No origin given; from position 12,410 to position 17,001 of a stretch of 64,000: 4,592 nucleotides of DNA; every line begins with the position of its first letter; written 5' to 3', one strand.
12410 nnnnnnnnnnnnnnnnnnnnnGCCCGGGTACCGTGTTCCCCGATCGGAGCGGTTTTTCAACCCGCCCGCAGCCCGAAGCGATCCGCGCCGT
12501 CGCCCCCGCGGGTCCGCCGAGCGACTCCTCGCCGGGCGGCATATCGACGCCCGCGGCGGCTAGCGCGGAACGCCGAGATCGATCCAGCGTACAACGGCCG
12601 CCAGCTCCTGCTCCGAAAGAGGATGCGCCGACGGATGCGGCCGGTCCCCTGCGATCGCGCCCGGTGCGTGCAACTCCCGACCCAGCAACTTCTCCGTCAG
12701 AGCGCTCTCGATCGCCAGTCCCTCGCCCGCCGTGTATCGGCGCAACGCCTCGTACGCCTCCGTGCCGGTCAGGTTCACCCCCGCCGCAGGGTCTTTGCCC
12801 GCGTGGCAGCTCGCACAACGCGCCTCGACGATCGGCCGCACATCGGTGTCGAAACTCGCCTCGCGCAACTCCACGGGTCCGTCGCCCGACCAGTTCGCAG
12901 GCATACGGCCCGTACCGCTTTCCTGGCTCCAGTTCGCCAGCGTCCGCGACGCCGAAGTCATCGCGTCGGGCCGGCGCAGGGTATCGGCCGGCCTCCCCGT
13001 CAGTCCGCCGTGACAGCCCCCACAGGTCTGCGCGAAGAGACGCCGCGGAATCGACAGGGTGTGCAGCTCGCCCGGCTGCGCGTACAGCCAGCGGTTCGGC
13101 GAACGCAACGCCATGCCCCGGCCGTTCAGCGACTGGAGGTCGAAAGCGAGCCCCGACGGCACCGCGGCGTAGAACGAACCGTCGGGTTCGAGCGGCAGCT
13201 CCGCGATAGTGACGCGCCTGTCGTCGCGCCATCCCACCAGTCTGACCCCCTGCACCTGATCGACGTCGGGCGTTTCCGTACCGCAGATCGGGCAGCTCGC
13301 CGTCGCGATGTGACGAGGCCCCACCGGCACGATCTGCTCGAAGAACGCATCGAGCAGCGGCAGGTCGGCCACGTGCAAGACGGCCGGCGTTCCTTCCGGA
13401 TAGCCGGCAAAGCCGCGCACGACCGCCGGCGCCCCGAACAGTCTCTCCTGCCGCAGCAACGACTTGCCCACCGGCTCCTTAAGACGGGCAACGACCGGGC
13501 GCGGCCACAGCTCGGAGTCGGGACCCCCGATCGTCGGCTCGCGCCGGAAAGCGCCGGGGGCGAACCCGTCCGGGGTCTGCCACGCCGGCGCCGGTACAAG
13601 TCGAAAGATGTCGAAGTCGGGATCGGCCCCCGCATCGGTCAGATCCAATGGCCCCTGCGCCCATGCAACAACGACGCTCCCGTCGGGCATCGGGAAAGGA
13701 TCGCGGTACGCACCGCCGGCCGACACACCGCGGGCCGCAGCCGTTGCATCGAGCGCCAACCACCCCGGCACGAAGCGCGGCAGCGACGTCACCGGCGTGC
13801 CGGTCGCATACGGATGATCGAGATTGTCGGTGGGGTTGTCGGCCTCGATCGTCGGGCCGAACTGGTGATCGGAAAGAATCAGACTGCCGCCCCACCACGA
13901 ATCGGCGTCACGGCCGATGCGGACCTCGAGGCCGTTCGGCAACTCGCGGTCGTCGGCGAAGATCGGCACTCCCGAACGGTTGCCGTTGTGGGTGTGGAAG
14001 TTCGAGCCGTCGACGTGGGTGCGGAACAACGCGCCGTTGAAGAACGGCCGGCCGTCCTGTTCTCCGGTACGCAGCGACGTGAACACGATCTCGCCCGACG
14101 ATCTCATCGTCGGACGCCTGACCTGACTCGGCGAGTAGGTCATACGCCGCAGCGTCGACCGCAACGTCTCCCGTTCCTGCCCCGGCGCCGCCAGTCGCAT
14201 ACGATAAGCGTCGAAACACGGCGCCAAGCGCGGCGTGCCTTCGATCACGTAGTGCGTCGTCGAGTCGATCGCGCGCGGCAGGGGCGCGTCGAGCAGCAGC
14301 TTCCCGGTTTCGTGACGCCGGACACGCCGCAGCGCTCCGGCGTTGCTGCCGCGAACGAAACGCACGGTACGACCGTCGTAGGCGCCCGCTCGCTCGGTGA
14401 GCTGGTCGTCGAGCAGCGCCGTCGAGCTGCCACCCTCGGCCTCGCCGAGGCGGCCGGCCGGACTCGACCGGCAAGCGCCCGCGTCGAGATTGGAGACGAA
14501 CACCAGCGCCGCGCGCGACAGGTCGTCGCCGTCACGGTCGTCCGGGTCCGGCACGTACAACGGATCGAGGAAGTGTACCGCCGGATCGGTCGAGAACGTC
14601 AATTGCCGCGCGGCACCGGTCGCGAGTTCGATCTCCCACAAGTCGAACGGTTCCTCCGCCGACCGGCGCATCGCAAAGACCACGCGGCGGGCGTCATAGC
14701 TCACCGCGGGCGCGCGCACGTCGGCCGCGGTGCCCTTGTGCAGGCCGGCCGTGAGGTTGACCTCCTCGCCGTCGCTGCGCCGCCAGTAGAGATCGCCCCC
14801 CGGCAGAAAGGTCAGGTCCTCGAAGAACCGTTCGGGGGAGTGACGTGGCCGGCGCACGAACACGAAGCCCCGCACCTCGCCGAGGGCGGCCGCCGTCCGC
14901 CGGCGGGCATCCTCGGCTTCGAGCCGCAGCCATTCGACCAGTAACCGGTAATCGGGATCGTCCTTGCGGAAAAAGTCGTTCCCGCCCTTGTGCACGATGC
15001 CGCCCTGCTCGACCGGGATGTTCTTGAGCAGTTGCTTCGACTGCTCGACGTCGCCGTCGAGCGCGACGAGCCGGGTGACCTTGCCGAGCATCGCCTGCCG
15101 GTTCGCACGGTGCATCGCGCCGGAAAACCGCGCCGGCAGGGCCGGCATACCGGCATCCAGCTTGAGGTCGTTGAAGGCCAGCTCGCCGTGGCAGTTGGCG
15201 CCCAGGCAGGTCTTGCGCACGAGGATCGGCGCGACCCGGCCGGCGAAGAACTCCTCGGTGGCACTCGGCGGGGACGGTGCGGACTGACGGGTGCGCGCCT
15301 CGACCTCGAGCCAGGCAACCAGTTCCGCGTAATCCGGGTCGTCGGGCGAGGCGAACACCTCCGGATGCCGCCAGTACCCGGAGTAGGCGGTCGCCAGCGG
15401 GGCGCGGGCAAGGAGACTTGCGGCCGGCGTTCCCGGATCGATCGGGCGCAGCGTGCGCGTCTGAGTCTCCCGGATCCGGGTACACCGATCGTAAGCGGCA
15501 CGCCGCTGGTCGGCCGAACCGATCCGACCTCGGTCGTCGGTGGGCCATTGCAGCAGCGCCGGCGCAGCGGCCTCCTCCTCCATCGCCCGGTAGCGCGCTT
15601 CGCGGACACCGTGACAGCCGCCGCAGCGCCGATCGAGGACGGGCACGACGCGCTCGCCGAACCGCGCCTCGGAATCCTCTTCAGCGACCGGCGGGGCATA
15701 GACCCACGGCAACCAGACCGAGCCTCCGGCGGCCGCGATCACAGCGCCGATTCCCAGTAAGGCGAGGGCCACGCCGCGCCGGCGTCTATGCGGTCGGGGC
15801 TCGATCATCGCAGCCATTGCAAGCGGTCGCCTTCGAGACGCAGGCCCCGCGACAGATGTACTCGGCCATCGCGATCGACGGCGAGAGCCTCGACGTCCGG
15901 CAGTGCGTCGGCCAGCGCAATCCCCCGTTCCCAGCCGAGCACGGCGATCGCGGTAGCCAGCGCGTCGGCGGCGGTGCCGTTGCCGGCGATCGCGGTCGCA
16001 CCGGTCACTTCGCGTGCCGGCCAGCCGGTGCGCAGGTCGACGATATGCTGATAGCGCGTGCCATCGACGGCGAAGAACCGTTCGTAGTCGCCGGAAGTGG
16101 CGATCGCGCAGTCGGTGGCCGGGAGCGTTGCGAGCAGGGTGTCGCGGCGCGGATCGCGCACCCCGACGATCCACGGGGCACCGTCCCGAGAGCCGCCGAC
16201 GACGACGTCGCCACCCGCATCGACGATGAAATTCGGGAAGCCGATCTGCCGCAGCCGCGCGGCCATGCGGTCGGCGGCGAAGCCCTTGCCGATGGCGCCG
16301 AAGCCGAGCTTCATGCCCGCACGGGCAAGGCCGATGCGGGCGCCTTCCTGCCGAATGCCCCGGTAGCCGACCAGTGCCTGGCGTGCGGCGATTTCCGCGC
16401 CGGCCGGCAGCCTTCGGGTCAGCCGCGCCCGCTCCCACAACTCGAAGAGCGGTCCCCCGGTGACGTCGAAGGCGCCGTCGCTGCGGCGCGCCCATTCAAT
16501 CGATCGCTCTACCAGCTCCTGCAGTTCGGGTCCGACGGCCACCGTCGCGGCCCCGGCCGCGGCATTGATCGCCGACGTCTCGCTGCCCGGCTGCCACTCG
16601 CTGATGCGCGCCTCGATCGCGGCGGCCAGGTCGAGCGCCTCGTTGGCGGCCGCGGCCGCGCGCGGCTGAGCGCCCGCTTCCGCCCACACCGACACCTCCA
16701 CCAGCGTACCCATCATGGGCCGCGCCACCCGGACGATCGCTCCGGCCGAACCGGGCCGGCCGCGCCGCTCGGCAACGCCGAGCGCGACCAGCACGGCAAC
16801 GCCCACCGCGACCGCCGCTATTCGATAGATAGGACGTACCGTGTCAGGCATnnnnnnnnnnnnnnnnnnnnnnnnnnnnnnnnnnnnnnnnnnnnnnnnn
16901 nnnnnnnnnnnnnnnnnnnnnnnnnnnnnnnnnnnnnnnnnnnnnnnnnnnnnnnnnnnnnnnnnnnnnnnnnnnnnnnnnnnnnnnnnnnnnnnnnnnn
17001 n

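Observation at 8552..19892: Non-canonical cytochrome-coupled Rnf-type cluster: two giant beta-propeller/haem proteins, ApbE, a pentahaem cytochrome and rnfC-G-(A/E)-D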

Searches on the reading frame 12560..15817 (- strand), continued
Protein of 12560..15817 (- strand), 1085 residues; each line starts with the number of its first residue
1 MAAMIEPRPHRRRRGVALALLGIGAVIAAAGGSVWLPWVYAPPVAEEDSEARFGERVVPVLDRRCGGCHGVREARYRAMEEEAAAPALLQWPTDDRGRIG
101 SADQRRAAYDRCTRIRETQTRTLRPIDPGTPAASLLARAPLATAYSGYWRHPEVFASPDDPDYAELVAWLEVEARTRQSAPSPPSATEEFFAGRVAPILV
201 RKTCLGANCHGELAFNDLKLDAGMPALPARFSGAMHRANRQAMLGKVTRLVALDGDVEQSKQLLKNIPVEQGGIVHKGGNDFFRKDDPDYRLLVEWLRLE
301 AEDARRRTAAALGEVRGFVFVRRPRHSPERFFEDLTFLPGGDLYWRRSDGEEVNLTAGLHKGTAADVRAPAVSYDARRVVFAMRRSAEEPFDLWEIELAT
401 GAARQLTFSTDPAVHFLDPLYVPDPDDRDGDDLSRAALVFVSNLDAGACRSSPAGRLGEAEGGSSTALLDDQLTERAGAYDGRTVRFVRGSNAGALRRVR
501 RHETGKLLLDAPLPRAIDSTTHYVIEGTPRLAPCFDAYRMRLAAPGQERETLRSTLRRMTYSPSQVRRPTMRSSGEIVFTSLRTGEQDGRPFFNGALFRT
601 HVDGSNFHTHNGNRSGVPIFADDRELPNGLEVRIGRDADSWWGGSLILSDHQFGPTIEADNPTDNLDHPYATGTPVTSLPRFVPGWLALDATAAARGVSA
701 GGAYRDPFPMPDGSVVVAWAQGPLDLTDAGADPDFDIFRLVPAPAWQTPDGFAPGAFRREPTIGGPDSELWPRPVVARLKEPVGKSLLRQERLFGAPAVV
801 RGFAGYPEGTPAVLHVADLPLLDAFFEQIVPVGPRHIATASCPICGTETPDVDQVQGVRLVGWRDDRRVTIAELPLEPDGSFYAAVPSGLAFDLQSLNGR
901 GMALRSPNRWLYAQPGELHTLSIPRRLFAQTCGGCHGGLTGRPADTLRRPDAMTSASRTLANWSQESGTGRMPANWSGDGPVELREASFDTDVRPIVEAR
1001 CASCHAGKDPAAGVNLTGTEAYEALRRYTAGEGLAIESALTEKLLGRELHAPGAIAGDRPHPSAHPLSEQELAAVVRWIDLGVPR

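Call 71: find_encoding_contigs(protein=P0079, flank=10000, max_places=1)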
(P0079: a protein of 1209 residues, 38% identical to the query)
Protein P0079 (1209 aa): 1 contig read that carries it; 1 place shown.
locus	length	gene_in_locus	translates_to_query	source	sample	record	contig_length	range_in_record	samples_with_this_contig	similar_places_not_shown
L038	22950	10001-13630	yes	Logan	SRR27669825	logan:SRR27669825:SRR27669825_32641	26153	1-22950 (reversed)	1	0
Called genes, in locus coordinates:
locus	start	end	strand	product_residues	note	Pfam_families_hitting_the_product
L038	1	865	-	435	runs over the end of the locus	PF02550:AcetylCoA_hydro, PF13336:AcetylCoA_hyd_C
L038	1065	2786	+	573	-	-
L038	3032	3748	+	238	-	-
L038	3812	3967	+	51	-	-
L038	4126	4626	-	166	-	PF00196:GerE, PF08281:Sigma70_r4_2 (weak)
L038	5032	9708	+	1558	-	PF00551:Formyl_trans_N (weak), PF02911:Formyl_trans_C (faint), PF00501:AMP-binding, PF00296:Bac_luciferase, PF00501:AMP-binding, PF13193:AMP-binding_C, PF00550:PP-binding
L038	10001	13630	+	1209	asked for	PF13442:Cytochrome_CBB3 (faint), PF18582:HZS_alpha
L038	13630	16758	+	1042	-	PF21783:YNCE (faint)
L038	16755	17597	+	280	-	PF03781:FGE-sulfatase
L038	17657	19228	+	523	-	PF03781:FGE-sulfatase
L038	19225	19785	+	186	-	-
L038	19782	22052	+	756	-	PF03116:NQR2_RnfD_RnfE, PF01512:Complex1_51K, PF10589:NADH_4Fe-4S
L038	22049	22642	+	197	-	PF13510:Fer2_4, PF12837:Fer4_6 (faint), PF13237:Fer4_10 (faint), PF00037:Fer4 (faint), PF14697:Fer4_21 (weak), PF12838:Fer4_7, PF13187:Fer4_9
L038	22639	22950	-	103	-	?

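Call 72: find_encoding_contigs(protein=P0089, flank=10000, max_places=1)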
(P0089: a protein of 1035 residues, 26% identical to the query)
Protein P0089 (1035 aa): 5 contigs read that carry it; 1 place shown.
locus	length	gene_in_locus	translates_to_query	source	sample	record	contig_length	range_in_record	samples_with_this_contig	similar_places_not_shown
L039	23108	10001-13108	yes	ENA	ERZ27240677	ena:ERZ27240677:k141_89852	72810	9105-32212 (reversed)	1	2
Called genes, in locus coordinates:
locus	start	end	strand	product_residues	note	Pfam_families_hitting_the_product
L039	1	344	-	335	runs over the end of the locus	-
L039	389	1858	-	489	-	PF02321:OEP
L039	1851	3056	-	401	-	PF12704:MacB_PCD, PF02687:FtsX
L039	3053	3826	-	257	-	PF00005:ABC_tran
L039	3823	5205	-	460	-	PF25917:BSH_RND, PF25944:Beta-barrel_RND (faint), PF25954:Beta-barrel_RND_2, PF25990:Beta-barrel_YknX (weak)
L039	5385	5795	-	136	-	-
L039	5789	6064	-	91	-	-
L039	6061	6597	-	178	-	PF07638:Sigma70_ECF, PF04542:Sigma70_r2, PF08281:Sigma70_r4_2, PF04545:Sigma70_r4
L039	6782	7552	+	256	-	PF10591:SPARC_Ca_bdg (faint), PF13499:EF-hand_7 (faint), PF00036:EF-hand_1 (faint), PF13202:EF-hand_5 (faint), PF13405:EF-hand_6 (faint), PF23657:DUF7151 (faint)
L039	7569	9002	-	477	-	PF20154:LNT_N, PF00795:CN_hydrolase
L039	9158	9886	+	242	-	PF03544:TonB_C (weak)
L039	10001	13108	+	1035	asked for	PF26549:Tricorn_N (faint)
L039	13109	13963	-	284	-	PF13505:OMP_b-brl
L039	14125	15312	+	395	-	PF01472:PUA (weak), PF17785:PUA_3, PF10672:Methyltrans_SAM, PF03602:Cons_hypoth95 (weak), PF05175:MTS (weak), PF13847:Methyltransf_31 (weak)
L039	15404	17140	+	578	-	PF07637:PSD5, PF07631:PSD4, PF07627:PSCyt3, PF07624:PSD2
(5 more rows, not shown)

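Call 73: find_encoding_contigs(protein=P0001, flank=10000, max_places=3)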
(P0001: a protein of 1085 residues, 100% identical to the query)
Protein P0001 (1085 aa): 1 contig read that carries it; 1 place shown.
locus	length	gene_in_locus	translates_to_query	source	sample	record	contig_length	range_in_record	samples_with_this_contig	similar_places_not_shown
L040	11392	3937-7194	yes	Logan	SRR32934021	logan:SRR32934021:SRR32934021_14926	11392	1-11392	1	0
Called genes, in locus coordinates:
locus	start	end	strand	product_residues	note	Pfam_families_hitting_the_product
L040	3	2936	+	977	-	?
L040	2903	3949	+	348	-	PF02424:ApbE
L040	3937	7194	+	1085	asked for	PF00034:Cytochrom_C (faint), PF13442:Cytochrome_CBB3 (faint), PF18582:HZS_alpha (faint)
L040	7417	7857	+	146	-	PF14522:Cytochrome_C7 (faint)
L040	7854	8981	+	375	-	PF13375:RnfC_N, PF01512:Complex1_51K, PF12838:Fer4_7 (faint), PF13534:Fer4_17 (faint), PF13484:Fer4_16 (faint), PF00037:Fer4 (faint), PF13237:Fer4_10 (weak), PF13187:Fer4_9 (weak), +3 more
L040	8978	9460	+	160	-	PF04205:FMN_bind (weak)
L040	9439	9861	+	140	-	-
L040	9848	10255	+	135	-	-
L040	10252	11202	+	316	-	PF03116:NQR2_RnfD_RnfE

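Call 75: search_protein_families(library=pfam, max_evalue=0.001, proteins=[L029:16762-17634:+, L029:17661-18800:+, L029:18772-19731:+, L029:19728-21005:+, L029:20966-21832:+, L030:16521-17699:+, L030:17699-18952:+, L030:18949-20016:+, L031:6768-7937:+, L032:13160-14386:+])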
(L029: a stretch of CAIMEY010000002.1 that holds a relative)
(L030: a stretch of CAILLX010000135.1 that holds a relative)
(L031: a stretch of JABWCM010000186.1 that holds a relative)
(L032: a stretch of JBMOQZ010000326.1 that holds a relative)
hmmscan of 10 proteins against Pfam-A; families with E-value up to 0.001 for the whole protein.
L029:16762-17634:+ (290 aa): 1 family
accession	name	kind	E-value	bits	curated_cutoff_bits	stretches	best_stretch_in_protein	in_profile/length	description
PF03781.23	FGE-sulfatase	-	5.5e-50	170.8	23.3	1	31-280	3-254/255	Sulfatase-modifying factor enzyme 1-like domain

L029:17661-18800:+ (379 aa): 1 family
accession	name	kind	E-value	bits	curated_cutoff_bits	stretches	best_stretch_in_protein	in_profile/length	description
PF00793.26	DAHP_synth_1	-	3.2e-62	210.3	25.5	1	118-356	8-251/270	DAHP synthetase I family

L029:18772-19731:+ (319 aa): 1 family
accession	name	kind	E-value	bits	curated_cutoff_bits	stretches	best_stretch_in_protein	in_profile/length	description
PF03781.23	FGE-sulfatase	-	1.1e-49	169.8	23.3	1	75-312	5-254/255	Sulfatase-modifying factor enzyme 1-like domain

L029:19728-21005:+ (425 aa): 1 family
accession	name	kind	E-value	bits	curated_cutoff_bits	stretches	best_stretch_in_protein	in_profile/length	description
PF05140.19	ResB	-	4.2e-29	102.2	24.6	3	92-171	2-85/486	ResB-like family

L029:20966-21832:+ (288 aa): 1 family
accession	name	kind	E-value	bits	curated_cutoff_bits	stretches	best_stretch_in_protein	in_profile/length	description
PF01578.25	Cytochrom_C_asm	-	4e-35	121.8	29.9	1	81-277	3-207/212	Cytochrome C assembly protein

L030:16521-17699:+ (392 aa): 1 family
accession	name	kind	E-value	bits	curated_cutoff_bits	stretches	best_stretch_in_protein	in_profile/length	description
PF03781.23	FGE-sulfatase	-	5.2e-51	174.2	23.3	1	95-381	2-254/255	Sulfatase-modifying factor enzyme 1-like domain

L030:17699-18952:+ (417 aa): 1 family
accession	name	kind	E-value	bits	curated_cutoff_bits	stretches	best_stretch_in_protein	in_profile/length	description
PF01042.26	Ribonuc_L-PSP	-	8.8e-18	64.9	27.3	2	295-394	18-120/121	Endoribonuclease L-PSP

L030:18949-20016:+ (355 aa): 2 families
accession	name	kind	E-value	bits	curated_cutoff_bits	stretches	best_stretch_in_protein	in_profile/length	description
PF00793.26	DAHP_synth_1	-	8.9e-65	218.7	25.5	1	97-344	9-264/270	DAHP synthetase I family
PF03102.20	NeuB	-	2.7e-05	24.2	22.1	1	160-348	61-233/241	NeuB family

L031:6768-7937:+ (389 aa): 1 family
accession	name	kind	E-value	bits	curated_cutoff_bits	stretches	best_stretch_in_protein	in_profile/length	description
PF12094.14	DUF3570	-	6.8e-25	88.2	25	1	94-345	114-381/427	Protein of unknown function (DUF3570)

L032:13160-14386:+ (408 aa): 1 family
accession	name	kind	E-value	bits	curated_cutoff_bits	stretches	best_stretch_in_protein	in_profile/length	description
PF12094.14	DUF3570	-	9.4e-16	58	25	1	153-358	169-375/427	Protein of unknown function (DUF3570)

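Call 95: search_protein_families(library=pfam, max_evalue=0.01, proteins=[L003:15427-16098:+, L021:15316-15915:+, L036:15355-15948:+, L038:19225-19785:+, L038:19782-22052:+, L038:22049-22642:+, L033:17008-17904:+, L031:5864-6379:+, L031:6376-6783:+, L031:7901-8500:+])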
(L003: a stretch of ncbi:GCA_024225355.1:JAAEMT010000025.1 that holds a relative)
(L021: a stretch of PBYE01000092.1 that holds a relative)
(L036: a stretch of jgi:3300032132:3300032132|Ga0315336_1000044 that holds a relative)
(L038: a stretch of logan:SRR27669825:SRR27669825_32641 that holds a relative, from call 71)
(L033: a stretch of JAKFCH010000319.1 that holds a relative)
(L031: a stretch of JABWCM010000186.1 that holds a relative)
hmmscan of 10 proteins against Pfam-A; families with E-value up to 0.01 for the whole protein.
L003:15427-16098:+ (223 aa): 1 family
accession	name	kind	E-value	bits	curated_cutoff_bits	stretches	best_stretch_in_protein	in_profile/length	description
PF10415.14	FumaraseC_C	-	0.0034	18.2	32.5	0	12-40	19-47/54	Fumarase C C-terminus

L021:15316-15915:+ (199 aa): 0 families

L036:15355-15948:+ (197 aa): 0 families

L038:19225-19785:+ (186 aa): 1 family
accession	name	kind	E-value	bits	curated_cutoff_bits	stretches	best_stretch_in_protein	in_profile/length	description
PF14522.11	Cytochrome_C7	-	6.8e-05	23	24.8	0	57-159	7-66/67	Cytochrome c7 and related cytochrome c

L038:19782-22052:+ (756 aa): 4 families
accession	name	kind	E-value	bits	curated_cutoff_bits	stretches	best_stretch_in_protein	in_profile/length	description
PF01512.22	Complex1_51K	-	4.3e-38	131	31.2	1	383-545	1-147/150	Nuo51 FMN-binding domain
PF03116.20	NQR2_RnfD_RnfE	-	6e-38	131.3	27.7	1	41-324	19-291/296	NQR2, RnfD, RnfE family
PF10589.14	NADH_4Fe-4S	-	2.4e-15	56.6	23.5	1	654-732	5-84/85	NADH-ubiquinone oxidoreductase-F iron-sulfur binding region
PF10531.15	SLBB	-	0.00013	22.2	27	1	568-599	4-35/55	SLBB domain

L038:22049-22642:+ (197 aa): 13 families
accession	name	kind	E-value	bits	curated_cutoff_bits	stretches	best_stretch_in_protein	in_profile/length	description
PF13510.11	Fer2_4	-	4.8e-13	49.4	22.8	1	3-74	2-78/82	2Fe-2S iron-sulfur cluster binding domain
PF12838.12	Fer4_7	-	1.1e-09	39.1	27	1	140-193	1-52/52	4Fe-4S dicluster domain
PF13187.11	Fer4_9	-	5.6e-09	36.3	27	1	140-193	1-51/52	4Fe-4S dicluster domain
PF13237.11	Fer4_10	-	5.2e-07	29.9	25.5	2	139-190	7-53/53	4Fe-4S dicluster domain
PF12837.12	Fer4_6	-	1.4e-06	28.4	25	1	177-194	7-24/24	4Fe-4S binding domain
PF00037.32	Fer4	-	1.7e-05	24.9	21.1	1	177-194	6-23/24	4Fe-4S binding domain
PF14697.11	Fer4_21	-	2.3e-05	24.9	35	1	139-192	6-55/59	4Fe-4S dicluster domain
PF13534.11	Fer4_17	-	3.1e-05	24.9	22.2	1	141-193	2-60/61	4Fe-4S dicluster domain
PF13183.11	Fer4_8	-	0.00053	20.9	27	1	138-193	2-68/68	4Fe-4S dicluster domain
PF12797.12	Fer4_2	-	0.0012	19.1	24.5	1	177-191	8-22/22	4Fe-4S binding domain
PF17179.9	Fer4_22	-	0.0051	18.1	27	0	138-154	78-94/95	4Fe-4S dicluster domain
PF25160.1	LdpA_Fe-S-bd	-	0.0072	16.5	27.6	0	177-194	26-43/49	LdpA Fe-S cluster-binding domain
PF12800.12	Fer4_4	-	0.0086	16.8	24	1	177-191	2-16/17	4Fe-4S binding domain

L033:17008-17904:+ (298 aa): 1 family
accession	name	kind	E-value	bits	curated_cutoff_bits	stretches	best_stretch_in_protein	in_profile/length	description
PF02424.20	ApbE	-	5.4e-78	262.6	25.6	1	8-275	1-266/266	ApbE family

L031:5864-6379:+ (171 aa): 0 families

L031:6376-6783:+ (135 aa): 1 family
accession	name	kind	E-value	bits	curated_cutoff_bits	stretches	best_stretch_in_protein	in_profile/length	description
PF14086.11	DUF4266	-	1.7e-12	48.5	27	1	86-135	1-50/50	Domain of unknown function (DUF4266)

L031:7901-8500:+ (199 aa): 0 families

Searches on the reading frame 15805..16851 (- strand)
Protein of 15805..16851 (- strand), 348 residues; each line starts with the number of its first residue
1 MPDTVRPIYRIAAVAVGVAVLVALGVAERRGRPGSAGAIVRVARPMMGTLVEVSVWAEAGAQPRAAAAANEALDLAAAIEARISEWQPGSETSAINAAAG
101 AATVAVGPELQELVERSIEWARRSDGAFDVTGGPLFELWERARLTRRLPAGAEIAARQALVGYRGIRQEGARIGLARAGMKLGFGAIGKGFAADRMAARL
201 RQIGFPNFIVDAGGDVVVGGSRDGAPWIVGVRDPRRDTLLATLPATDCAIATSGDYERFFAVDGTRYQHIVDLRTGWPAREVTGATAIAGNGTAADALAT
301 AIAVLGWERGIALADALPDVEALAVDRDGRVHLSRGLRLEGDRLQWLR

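Call 5: search_protein_families(library=pfam, max_evalue=0.01, proteins=[window:15808-16851:-])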
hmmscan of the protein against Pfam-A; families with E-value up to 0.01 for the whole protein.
seq(348 aa): 1 family
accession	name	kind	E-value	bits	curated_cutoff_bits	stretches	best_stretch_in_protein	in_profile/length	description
PF02424.20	ApbE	-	1.7e-77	261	25.6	1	47-323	1-265/266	ApbE family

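Call 6: search_protein_families(library=ncbifam, max_evalue=0.01, proteins=[window:15805-16851:-])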
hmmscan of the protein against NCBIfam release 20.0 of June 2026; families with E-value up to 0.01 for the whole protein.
window:15805-16851:- (348 aa): 1 family
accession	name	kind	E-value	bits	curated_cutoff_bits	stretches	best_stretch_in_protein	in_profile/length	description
NF007774.0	PRK10461.1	equivalog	1.4e-29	103.1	498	1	35-314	30-317/351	FAD:protein FMN transferase ApbE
